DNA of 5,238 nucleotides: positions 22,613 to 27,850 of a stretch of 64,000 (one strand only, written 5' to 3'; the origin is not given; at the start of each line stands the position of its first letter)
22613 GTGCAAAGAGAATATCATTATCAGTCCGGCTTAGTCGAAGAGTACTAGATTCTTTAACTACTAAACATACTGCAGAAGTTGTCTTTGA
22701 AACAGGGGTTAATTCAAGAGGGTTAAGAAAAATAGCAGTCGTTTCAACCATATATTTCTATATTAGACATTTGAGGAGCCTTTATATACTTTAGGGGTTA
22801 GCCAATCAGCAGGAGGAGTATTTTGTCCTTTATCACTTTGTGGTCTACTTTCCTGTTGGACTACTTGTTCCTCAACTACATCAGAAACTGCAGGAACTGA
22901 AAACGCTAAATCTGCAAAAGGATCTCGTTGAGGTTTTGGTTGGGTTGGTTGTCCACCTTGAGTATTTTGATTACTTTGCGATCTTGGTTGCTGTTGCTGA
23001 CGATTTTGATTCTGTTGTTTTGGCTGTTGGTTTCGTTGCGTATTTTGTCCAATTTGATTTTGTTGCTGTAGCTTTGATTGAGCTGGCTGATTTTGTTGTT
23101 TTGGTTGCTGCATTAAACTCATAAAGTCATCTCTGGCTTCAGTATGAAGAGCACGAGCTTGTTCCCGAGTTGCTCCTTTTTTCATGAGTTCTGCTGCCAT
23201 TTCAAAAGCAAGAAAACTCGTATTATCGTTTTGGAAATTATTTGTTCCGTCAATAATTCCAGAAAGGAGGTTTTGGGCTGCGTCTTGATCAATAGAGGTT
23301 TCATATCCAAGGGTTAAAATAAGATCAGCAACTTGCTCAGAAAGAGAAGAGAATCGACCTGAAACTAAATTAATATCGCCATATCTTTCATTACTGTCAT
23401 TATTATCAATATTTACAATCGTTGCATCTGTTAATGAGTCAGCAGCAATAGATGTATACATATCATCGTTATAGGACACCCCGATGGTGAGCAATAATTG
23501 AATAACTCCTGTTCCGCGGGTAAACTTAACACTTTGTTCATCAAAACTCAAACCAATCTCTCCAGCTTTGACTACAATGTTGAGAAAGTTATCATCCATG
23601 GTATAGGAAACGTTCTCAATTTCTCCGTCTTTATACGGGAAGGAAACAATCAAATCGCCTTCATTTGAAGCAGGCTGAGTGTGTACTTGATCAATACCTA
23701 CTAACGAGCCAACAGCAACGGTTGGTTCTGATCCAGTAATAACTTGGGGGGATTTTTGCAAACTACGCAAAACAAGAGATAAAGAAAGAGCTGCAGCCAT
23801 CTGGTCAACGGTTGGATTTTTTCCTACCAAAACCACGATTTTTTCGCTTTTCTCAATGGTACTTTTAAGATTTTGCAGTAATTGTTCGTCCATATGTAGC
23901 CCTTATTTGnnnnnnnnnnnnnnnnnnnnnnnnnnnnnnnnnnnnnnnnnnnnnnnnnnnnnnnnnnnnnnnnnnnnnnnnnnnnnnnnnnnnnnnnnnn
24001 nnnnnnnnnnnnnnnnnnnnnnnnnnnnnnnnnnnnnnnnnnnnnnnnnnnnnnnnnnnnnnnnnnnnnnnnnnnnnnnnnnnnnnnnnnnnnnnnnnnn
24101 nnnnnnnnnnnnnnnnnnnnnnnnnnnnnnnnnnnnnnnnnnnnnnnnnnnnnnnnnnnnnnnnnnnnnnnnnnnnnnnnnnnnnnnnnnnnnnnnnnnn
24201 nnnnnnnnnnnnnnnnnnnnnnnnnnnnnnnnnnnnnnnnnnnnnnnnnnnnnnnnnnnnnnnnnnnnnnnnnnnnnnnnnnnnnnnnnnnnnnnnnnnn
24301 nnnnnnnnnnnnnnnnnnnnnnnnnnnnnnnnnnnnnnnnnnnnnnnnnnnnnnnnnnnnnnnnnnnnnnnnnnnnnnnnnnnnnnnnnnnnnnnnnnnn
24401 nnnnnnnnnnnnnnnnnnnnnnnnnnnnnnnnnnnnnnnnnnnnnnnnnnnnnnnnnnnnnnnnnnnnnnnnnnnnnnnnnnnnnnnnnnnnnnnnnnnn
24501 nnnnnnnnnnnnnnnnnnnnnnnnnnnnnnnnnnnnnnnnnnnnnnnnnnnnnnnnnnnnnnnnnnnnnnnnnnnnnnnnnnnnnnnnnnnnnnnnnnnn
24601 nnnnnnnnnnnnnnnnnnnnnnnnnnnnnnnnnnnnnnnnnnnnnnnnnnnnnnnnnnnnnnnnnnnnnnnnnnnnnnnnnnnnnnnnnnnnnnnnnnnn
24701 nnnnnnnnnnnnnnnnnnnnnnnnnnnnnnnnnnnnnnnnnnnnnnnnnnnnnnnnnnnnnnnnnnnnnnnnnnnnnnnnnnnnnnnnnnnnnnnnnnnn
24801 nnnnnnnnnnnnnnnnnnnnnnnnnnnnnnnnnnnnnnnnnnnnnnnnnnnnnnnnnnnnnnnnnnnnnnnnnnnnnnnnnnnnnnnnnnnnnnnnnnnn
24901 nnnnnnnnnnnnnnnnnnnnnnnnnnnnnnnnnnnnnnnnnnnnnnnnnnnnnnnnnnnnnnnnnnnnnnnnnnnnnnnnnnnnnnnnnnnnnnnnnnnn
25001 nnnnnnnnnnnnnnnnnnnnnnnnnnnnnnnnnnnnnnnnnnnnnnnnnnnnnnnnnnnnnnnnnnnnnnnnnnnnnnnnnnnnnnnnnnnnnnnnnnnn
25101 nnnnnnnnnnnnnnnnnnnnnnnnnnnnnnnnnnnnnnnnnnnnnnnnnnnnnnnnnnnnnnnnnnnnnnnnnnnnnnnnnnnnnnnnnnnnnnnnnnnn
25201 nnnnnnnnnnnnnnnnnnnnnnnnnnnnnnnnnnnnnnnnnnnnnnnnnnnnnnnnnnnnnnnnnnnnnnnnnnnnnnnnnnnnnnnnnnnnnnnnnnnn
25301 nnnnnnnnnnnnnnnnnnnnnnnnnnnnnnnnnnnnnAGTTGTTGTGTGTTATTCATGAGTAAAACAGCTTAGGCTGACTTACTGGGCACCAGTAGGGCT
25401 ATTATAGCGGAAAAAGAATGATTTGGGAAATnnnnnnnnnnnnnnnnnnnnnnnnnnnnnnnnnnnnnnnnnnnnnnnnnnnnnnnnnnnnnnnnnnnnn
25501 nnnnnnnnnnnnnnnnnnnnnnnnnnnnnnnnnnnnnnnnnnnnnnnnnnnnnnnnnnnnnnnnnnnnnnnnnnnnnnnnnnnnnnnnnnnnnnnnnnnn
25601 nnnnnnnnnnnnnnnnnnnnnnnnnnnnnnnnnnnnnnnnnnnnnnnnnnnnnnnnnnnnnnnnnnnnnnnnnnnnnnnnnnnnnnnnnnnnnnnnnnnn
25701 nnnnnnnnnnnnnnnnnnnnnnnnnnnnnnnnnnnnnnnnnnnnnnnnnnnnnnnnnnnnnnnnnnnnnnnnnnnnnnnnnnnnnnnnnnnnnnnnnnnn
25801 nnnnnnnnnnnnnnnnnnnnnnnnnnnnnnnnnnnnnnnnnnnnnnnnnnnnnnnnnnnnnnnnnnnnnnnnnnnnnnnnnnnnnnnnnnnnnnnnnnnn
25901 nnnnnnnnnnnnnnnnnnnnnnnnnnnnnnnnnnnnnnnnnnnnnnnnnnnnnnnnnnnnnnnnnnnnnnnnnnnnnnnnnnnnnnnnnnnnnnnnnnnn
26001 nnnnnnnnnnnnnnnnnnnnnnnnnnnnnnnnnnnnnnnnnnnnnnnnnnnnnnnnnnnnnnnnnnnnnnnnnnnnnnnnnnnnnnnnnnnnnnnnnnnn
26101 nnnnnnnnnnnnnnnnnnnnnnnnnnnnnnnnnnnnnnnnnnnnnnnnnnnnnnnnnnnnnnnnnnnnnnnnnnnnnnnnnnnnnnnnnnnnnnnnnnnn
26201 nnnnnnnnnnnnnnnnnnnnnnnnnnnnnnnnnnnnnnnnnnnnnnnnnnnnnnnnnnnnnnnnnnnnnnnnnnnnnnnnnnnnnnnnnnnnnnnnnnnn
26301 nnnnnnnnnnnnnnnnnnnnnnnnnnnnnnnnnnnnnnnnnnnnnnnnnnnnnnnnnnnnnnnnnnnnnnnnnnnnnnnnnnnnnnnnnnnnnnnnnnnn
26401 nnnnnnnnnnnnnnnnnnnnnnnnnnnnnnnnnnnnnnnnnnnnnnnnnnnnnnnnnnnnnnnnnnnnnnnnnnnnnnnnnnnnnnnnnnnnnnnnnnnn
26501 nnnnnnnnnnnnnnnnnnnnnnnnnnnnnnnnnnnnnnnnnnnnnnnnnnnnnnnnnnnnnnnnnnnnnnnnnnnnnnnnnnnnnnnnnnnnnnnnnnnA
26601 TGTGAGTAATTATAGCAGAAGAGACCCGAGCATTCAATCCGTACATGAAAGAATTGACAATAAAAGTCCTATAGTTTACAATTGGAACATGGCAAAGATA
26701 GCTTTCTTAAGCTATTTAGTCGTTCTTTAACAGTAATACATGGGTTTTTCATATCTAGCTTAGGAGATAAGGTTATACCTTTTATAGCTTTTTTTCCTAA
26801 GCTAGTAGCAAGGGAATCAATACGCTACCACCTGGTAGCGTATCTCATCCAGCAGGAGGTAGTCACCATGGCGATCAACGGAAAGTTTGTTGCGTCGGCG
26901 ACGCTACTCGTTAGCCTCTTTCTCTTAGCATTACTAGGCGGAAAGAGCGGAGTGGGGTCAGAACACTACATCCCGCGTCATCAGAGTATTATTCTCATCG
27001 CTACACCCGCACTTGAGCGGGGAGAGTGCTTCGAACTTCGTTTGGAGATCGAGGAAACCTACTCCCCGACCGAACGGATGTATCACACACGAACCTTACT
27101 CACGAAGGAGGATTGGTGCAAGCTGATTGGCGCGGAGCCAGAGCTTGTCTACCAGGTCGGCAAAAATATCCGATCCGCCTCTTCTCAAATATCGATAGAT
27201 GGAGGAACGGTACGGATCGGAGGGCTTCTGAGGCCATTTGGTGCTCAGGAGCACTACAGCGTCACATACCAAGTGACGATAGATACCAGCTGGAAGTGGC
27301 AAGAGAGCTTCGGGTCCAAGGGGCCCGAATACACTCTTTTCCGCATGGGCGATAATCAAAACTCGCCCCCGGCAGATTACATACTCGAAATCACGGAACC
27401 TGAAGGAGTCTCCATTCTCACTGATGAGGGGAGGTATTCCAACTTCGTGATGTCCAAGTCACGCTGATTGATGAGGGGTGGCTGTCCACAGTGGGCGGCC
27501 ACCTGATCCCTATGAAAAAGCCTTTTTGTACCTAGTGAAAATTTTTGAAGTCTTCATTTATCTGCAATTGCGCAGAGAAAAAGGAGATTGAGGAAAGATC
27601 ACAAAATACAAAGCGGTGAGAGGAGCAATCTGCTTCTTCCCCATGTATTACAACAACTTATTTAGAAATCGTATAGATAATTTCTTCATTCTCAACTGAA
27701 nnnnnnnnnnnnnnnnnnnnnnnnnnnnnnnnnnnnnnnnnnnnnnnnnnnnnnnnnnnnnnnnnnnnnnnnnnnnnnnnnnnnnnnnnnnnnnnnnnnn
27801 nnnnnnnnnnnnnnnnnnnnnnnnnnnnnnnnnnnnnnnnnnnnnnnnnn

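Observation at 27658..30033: Membrane-anchored Clp paralog with a degenerate D1 ring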

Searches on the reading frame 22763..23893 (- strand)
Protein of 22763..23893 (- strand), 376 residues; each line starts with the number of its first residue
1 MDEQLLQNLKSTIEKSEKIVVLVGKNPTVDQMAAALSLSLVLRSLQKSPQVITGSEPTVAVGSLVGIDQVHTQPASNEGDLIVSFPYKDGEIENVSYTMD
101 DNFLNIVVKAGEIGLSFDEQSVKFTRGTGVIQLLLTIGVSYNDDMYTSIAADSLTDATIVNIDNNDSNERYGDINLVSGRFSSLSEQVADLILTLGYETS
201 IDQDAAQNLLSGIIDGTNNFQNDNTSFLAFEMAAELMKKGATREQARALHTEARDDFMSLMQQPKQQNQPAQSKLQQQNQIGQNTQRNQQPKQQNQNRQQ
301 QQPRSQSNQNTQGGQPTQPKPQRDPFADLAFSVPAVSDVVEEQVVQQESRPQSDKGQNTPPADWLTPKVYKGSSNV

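Call 12: search_protein_families(library=pfam, proteins=[window:22763-23893:-], max_evalue=0.001)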
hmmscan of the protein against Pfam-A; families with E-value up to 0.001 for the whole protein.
window:22763-23893:- (376 aa): 0 families

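Call 88: search_protein_families(library=pfam, proteins=[window:22763-23893:-], max_evalue=0.1)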
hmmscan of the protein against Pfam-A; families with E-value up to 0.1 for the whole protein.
window:22763-23893:- (376 aa): 1 family
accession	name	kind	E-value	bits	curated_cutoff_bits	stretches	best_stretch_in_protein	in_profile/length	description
PF01368.27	DHH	-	0.014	16.1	28.1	1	18-213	1-125/125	DHH family, N-terminal domain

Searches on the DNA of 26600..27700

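Call 43: search_rna_families(source=window, start=26600, end=27700, threshold=evalue, max_evalue=1)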
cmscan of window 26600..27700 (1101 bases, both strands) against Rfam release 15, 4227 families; matches with E-value up to 1: 3.
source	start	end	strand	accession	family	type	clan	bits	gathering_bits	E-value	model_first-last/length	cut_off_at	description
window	26757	26803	+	RF02520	mir-965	Gene; miRNA;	-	27.5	43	0.0041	1-76/76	no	mir-965 microRNA precursor family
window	26749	26811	+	RF00237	mir-9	Gene; miRNA;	-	23.8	58.6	0.12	1-78/78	no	mir-9/mir-79 microRNA precursor family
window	27523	27614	+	RF03187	MIR1512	Gene; miRNA;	-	20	79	0.6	1-94/94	no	MIR1512 microRNA precursor family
